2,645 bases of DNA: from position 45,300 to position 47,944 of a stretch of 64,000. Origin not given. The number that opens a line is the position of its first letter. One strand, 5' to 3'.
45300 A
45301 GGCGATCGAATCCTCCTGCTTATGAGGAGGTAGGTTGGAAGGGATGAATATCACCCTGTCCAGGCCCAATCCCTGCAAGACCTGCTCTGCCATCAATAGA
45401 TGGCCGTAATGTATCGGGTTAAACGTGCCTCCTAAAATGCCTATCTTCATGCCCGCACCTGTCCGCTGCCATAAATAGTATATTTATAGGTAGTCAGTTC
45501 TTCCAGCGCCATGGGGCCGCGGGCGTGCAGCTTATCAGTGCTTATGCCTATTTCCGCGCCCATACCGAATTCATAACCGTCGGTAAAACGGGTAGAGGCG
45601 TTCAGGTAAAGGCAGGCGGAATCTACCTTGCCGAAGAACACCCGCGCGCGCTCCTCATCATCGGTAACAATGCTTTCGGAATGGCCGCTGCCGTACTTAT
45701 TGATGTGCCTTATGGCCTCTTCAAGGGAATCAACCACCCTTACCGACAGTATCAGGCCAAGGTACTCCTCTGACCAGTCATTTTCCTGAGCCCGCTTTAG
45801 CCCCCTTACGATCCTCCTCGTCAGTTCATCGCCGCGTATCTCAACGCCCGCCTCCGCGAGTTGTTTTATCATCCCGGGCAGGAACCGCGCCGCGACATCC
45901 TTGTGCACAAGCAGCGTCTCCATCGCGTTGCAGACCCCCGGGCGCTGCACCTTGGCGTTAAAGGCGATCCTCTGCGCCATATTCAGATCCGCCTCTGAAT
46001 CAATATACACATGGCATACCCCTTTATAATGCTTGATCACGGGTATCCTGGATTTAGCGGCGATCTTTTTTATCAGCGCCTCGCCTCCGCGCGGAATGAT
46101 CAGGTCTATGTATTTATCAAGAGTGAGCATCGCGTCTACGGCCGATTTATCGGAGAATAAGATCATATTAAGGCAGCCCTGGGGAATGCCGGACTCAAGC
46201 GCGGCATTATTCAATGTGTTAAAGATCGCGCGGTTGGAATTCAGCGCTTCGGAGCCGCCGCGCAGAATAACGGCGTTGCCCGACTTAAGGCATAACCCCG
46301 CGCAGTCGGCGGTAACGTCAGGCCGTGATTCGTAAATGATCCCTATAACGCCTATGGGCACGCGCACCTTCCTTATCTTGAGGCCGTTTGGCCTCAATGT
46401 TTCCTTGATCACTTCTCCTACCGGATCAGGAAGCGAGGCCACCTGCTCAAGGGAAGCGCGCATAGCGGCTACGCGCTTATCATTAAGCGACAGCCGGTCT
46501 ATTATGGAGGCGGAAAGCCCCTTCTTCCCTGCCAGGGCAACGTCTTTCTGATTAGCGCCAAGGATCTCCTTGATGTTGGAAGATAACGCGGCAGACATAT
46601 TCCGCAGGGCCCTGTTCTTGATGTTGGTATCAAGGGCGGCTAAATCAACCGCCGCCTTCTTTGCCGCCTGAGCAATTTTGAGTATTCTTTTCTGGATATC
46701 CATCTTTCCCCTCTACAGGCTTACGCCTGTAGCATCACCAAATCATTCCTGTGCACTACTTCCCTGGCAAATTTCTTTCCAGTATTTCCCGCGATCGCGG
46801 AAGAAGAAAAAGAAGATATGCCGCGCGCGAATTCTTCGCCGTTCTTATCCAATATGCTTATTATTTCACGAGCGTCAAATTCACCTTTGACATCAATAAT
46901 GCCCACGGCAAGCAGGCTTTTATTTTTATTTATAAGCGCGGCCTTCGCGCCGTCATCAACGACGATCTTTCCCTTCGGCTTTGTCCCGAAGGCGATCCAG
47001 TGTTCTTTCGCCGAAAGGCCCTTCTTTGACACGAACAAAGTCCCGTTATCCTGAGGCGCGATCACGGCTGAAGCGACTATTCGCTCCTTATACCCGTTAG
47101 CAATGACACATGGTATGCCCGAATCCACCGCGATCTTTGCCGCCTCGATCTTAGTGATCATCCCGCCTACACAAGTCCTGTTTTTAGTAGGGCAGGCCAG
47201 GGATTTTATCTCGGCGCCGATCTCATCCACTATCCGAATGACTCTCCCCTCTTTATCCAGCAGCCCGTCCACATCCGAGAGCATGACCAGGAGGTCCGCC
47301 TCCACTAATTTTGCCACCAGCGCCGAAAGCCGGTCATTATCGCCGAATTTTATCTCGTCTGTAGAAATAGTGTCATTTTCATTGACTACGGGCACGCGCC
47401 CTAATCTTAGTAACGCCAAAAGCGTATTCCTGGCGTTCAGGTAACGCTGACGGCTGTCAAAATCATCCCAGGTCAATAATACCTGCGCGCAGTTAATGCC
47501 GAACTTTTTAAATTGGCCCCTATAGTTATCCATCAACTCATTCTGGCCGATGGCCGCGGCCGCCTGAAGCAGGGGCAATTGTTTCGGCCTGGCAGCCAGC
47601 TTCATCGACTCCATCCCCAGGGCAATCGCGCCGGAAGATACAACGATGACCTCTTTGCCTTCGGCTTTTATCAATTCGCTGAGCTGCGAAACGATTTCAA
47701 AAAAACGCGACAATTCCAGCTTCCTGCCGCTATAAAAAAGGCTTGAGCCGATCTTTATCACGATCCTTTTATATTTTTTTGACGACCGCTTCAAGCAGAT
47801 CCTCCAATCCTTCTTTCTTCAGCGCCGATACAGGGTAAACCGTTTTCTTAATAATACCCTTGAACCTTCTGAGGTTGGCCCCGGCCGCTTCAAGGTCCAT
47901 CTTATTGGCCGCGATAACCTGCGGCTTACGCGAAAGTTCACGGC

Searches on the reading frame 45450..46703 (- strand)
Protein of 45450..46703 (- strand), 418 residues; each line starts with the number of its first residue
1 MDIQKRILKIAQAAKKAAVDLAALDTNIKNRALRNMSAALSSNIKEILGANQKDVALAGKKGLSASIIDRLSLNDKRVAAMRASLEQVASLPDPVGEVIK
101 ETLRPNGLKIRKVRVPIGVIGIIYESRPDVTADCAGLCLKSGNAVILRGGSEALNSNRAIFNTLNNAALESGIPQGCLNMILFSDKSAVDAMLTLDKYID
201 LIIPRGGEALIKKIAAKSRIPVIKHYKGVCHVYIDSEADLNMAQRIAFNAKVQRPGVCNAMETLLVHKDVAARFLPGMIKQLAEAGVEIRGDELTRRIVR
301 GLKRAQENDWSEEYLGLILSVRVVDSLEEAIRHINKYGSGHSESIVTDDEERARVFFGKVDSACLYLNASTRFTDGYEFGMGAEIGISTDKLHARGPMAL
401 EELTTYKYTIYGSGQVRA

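Call 32: find_homologous_proteins(query=window:45450-46703:-, max_evalue=1e-40)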
Query window:45450-46703:- (418 aa): 8000 proteins with E <= 1e-40 among 8000 candidates; the best 120 are listed.
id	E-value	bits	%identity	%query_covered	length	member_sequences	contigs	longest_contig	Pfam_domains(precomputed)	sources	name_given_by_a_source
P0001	1.3e-267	905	100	100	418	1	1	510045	PF00171.28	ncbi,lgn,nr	ncbi:MAG: glutamate-5-semialdehyde dehydrogenase [Candidatus Omnitrophica bacterium]|nr:glutamate-5-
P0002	5.9e-204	695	75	100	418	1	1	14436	PF00171.28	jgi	-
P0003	3.7e-179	614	67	100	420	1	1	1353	PF00171.28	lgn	-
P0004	4.6e-176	604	66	99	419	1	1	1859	PF00171.28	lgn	-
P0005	4.9e-176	604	66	100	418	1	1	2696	PF00171.28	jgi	-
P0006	1.1e-175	602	63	100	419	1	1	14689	PF00171.28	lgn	-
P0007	5.1e-175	600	66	100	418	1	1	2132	PF00171.28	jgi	jgi:glutamate-5-semialdehyde dehydrogenase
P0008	6.7e-175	600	65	99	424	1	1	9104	PF00171.28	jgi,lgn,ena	-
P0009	2.7e-174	598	65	100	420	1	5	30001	PF00171.28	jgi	jgi:glutamate-5-semialdehyde dehydrogenase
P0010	3.2e-174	598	65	100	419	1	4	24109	PF00171.28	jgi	-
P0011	3.8e-174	597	66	99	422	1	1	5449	PF00171.28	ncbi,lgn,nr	ncbi:MAG: glutamate-5-semialdehyde dehydrogenase [Candidatus Omnitrophica bacterium]|nr:glutamate-5-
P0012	1.3e-173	596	66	99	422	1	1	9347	PF00171.28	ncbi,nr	ncbi:MAG: glutamate-5-semialdehyde dehydrogenase [Candidatus Omnitrophica bacterium]|nr:glutamate-5-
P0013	1.7e-173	595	65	99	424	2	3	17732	PF00171.28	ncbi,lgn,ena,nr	ncbi:MAG: glutamate-5-semialdehyde dehydrogenase [Candidatus Omnitrophica bacterium]|nr:glutamate-5-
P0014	2.5e-173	595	64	100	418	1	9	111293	PF00171.28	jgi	jgi:glutamate-5-semialdehyde dehydrogenase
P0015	2.7e-173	594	64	100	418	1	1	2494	PF00171.28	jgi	jgi:glutamate-5-semialdehyde dehydrogenase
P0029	6.5e-171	587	66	98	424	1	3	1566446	PF00171.28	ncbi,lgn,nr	ncbi:MAG: glutamate-5-semialdehyde dehydrogenase [Candidatus Omnitrophica bacterium]|nr:glutamate-5-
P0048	1.1e-169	583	64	99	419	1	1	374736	PF00171.28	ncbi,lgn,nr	ncbi:MAG: glutamate-5-semialdehyde dehydrogenase [Candidatus Omnitrophica bacterium]|nr:glutamate-5-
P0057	4.8e-169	581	63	100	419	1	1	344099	PF00171.28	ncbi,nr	ncbi:MAG: glutamate-5-semialdehyde dehydrogenase [Candidatus Omnitrophota bacterium]|nr:glutamate-5-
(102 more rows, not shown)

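Call 34: find_encoding_contigs(protein=P0002, flank=10000, max_places=1)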
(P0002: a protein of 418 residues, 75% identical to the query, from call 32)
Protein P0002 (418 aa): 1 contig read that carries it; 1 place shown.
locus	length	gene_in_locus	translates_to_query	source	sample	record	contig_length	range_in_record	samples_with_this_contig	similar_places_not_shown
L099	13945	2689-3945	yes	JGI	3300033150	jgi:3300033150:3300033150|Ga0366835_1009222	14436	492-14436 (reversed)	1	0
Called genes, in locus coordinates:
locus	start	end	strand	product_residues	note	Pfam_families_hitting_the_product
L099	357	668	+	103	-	PF00829:Ribosomal_L21p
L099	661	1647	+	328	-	PF01018:GTP1_OBG, PF01926:MMR_HSR1, PF02421:FeoB_N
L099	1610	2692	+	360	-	PF00696:AA_kinase, PF01472:PUA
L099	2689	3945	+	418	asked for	PF00171:Aldedh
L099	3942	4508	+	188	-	PF01467:CTP_transf_like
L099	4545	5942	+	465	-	PF02878:PGM_PMM_I, PF02879:PGM_PMM_II, PF02880:PGM_PMM_III, PF00408:PGM_PMM_IV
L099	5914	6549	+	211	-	PF01553:Acyltransferase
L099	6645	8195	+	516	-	PF17092:PCB_OB (faint), PF21710:Spt6_S1 (faint), PF00575:S1, PF13509:S1_2 (faint), PF23459:S1_RRP5 (faint), PF02599:CsrA (faint), PF18614:RNase_II_C_S1 (faint), PF00575:S1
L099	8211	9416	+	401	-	PF00579:tRNA-synt_1b, PF22421:SYY_C-terminal (weak)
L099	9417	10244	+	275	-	PF01522:Polysacc_deac_1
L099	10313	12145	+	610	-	PF02543:Carbam_trans_N, PF16861:Carbam_trans_C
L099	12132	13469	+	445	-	PF09852:DUF2079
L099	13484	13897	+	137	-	PF09852:DUF2079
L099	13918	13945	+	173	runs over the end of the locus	?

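Call 35: find_encoding_contigs(protein=P0029, flank=10000, max_places=1)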
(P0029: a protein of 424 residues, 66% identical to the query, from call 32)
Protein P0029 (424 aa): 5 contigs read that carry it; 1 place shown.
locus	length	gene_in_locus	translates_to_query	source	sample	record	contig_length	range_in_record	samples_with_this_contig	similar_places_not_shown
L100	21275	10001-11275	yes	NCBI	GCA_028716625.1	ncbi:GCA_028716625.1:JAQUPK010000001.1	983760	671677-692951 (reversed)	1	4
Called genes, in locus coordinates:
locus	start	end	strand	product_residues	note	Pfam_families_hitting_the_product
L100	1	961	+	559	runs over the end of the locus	PF16241:DUF4900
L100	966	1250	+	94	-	-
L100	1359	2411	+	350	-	PF11104:PilM_2, PF06723:MreB_Mbl (faint), PF14450:FtsA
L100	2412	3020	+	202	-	-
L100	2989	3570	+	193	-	PF04350:PilO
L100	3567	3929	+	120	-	PF16537:T2SSB, PF23862:CdsD_C (weak)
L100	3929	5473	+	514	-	PF03958:Secretin_N (faint), PF21305:type_II_gspD_N0, PF07660:STN, PF00263:Secretin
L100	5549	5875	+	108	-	PF10105:DUF2344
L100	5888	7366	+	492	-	PF10150:RNase_E_G, PF20833:RNase_E_G_Thio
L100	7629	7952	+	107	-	PF00829:Ribosomal_L21p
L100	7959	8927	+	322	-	PF01018:GTP1_OBG, PF02421:FeoB_N, PF01926:MMR_HSR1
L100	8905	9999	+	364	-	PF00696:AA_kinase, PF01472:PUA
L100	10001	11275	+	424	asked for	PF00171:Aldedh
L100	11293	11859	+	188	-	PF01467:CTP_transf_like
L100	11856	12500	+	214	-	PF00834:Ribul_P_3_epim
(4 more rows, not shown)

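Call 36: find_encoding_contigs(protein=P0048, flank=10000, max_places=1)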
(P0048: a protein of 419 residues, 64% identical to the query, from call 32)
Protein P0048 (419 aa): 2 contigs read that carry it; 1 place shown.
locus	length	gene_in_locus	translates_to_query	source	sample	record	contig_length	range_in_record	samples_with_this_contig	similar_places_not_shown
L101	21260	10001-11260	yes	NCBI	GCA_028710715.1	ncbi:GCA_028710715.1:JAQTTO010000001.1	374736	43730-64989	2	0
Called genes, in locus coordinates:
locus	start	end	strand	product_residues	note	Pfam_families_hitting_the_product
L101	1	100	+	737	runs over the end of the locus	PF06835:LptC (weak)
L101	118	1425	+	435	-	PF03721:UDPG_MGDP_dh_N, PF03807:F420_oxidored (faint), PF00984:UDPG_MGDP_dh, PF03720:UDPG_MGDP_dh_C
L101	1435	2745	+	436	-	PF03446:NAD_binding_2, PF03721:UDPG_MGDP_dh_N, PF00984:UDPG_MGDP_dh, PF03720:UDPG_MGDP_dh_C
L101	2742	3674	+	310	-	PF01073:3Beta_HSD, PF01370:Epimerase, PF02719:Polysacc_synt_2, PF04321:RmlD_sub_bind, PF05368:NmrA, PF07993:NAD_binding_4, PF13460:NAD_binding_10, PF16363:GDP_Man_Dehyd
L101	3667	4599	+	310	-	PF00106:adh_short (faint), PF01073:3Beta_HSD, PF01370:Epimerase, PF02719:Polysacc_synt_2 (faint), PF07993:NAD_binding_4 (faint), PF16363:GDP_Man_Dehyd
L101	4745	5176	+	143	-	PF07963:N_methyl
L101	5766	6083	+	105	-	PF10105:DUF2344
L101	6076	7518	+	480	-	PF00575:S1 (weak), PF10150:RNase_E_G, PF20833:RNase_E_G_Thio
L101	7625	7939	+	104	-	PF00829:Ribosomal_L21p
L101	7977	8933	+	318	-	PF01018:GTP1_OBG, PF01926:MMR_HSR1, PF02421:FeoB_N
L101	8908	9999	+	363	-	PF00696:AA_kinase, PF01472:PUA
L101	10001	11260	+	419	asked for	PF00171:Aldedh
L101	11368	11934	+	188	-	PF01467:CTP_transf_like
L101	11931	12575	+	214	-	PF00834:Ribul_P_3_epim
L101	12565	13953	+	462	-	PF02878:PGM_PMM_I, PF02879:PGM_PMM_II, PF02880:PGM_PMM_III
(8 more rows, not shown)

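Call 37: find_encoding_contigs(protein=P0057, flank=10000, max_places=1)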
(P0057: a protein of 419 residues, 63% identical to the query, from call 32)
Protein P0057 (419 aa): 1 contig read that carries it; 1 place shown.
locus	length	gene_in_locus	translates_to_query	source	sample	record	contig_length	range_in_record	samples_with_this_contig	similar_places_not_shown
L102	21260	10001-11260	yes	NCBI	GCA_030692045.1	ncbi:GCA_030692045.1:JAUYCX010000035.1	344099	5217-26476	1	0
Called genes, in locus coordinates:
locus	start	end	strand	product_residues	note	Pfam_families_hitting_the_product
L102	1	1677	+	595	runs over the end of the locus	PF16241:DUF4900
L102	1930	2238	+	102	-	-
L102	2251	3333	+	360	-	PF11104:PilM_2, PF14450:FtsA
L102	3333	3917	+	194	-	-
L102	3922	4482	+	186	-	PF04350:PilO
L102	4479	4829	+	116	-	PF16537:T2SSB (weak)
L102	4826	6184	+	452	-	PF21305:type_II_gspD_N0 (faint), PF07660:STN, PF03958:Secretin_N, PF00263:Secretin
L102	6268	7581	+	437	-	PF10150:RNase_E_G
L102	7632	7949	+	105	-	PF00829:Ribosomal_L21p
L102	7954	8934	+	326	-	PF01018:GTP1_OBG, PF01926:MMR_HSR1, PF02421:FeoB_N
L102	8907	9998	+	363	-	PF00696:AA_kinase, PF01472:PUA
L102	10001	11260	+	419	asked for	PF00171:Aldedh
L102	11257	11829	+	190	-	PF01467:CTP_transf_like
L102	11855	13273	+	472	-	PF02878:PGM_PMM_I, PF02879:PGM_PMM_II, PF02880:PGM_PMM_III, PF00408:PGM_PMM_IV (weak)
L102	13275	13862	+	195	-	PF01553:Acyltransferase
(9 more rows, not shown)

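Call 71: search_protein_families(library=pfam, proteins=[window:45450-46703:-], max_evalue=0.001)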
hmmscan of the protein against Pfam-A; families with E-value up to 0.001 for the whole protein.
window:45450-46703:- (418 aa): 1 family
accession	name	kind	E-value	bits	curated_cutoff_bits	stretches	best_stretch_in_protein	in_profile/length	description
PF00171.27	Aldedh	-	1.7e-24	86.7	23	2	6-286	30-297/461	Aldehyde dehydrogenase family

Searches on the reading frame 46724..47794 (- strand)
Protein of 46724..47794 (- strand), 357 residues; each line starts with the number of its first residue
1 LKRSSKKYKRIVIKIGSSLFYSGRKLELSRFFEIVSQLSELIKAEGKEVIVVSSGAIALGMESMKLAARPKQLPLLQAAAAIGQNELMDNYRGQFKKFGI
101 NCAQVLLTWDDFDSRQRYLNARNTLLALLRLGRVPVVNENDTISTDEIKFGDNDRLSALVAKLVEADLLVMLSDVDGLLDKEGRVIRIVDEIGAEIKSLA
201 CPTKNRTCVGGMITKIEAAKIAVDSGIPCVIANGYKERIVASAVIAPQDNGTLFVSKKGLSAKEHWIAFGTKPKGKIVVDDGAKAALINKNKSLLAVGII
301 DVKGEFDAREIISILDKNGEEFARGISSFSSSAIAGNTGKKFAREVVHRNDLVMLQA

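Call 71: search_protein_families(library=pfam, proteins=[window:46724-47794:-], max_evalue=0.001)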
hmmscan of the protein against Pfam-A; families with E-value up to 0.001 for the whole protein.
window:46724-47794:- (357 aa): 2 families
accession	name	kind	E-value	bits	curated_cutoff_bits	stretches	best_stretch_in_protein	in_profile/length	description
PF00696.33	AA_kinase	-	4.6e-42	144.8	24.9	1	9-233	1-234/234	Amino acid kinase family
PF01472.26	PUA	-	1.4e-15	57.5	24.8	1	275-341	1-66/74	PUA domain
